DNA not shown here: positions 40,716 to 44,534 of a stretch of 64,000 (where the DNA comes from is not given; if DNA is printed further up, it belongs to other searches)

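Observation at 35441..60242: Candidate novel surface system: six paralogous genes with an internally repetitive five-bladed beta-propeller head on three stalk architectures, each present twice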

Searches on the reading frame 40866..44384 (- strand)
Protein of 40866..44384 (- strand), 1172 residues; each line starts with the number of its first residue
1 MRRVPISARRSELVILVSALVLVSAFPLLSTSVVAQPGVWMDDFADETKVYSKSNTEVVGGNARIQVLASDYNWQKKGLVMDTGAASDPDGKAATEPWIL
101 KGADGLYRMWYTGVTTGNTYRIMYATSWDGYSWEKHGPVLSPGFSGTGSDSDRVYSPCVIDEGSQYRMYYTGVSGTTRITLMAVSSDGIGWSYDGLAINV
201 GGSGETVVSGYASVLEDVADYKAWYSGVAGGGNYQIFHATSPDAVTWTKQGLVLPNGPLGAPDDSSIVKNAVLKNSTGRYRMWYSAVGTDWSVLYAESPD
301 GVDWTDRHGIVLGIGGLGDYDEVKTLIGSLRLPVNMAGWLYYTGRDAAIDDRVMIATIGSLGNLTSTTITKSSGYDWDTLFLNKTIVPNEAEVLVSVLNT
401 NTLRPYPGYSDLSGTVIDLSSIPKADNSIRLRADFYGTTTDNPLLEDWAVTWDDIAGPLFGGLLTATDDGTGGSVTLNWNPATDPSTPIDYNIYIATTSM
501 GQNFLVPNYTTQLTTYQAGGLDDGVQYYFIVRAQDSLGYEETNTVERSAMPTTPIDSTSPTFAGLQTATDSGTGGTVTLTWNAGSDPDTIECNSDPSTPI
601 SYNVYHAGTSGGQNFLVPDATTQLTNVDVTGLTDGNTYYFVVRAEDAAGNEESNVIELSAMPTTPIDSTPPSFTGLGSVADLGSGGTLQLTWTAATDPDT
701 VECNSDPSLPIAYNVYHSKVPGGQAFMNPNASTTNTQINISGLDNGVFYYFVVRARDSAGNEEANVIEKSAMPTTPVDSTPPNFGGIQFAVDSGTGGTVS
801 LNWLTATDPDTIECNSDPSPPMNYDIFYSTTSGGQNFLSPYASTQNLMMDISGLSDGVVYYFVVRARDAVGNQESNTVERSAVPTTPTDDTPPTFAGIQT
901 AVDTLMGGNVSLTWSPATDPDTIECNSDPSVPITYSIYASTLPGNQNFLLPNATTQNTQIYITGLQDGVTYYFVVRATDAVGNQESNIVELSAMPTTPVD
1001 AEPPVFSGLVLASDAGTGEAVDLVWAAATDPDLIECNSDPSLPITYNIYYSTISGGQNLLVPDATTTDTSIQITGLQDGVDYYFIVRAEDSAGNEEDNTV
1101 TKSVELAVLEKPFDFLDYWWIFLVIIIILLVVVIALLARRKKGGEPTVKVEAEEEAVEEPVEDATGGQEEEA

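Call 4: search_protein_families(library=pfam, proteins=[window:40866-44384:-], max_evalue=0.01)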
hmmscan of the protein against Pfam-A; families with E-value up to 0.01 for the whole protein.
window:40866-44384:- (1172 aa): 13 families
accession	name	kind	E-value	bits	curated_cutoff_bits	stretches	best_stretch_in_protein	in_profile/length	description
PF00041.27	fn3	-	2.7e-29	101.7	25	4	464-541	6-76/84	Fibronectin type III domain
PF25059.1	FN3_DSCAM-DSCAML_C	-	7.5e-14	52.3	39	0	1046-1099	23-75/89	DSCAM/DSCAML C-terminal Fn3-like domain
PF24489.1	Ig_J_second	-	5.1e-12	46.2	27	0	959-997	57-95/105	Tip attachment protein J second Ig-like domain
PF16656.11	Pur_ac_phosph_N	-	1.4e-11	45.2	30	0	573-647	11-83/93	Purple acid Phosphatase, N-terminal domain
PF16794.11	fn3_4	-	1.1e-07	32.2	27.1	0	848-871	70-93/103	Fibronectin-III type domain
PF16893.11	fn3_2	-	4.4e-07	30.4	27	0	725-768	43-86/89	Fibronectin type III domain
PF23008.3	FN3_Tor_3rd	-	5.3e-06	26.8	30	0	468-551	14-92/92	Tyrosine-protein kinase receptor torso, third FN3 domain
PF16655.11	PhoD_N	-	1.2e-05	26.2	30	0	624-647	58-81/90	PhoD-like phosphatase, N-terminal domain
PF19077.6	Big_13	-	1.2e-05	26.1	27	0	1064-1099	57-94/102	Bacterial Ig-like domain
PF07353.17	Uroplakin_II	-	3.2e-05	23.9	20.4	0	621-668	93-140/179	Uroplakin II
PF00251.26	Glyco_hydro_32N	-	0.0017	18.4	22.1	0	105-174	20-89/307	Glycosyl hydrolases family 32 N-terminal domain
PF15418.12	DUF4625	-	0.007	17.1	27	0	637-658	107-128/131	Domain of unknown function (DUF4625)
PF13750.12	Big_3_3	-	0.007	16.5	27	0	632-662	118-148/157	Bacterial Ig-like domain (group 3)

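Call 6: search_protein_families(library=ncbifam, proteins=[window:40866-44384:-], max_evalue=0.01)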
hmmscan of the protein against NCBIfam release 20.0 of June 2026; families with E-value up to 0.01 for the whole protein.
window:40866-44384:- (1172 aa): 3 families
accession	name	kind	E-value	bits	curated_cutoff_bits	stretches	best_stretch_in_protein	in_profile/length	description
NF045522.1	MXAN_2561_fam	equivalog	2e-20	73.5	150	4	668-774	166-259/304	MXAN_2561 family MXYO-CTERM-anchored protein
NF058598.1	BetMansidBT3780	equivalog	8.6e-05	21.8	550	1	95-147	131-182/366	beta-1,2-mannosidase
NF052550.1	BManbPhaseBMBP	equivalog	0.0031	16.9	450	0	94-140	90-137/296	beta-1,2-mannobiose phosphorylase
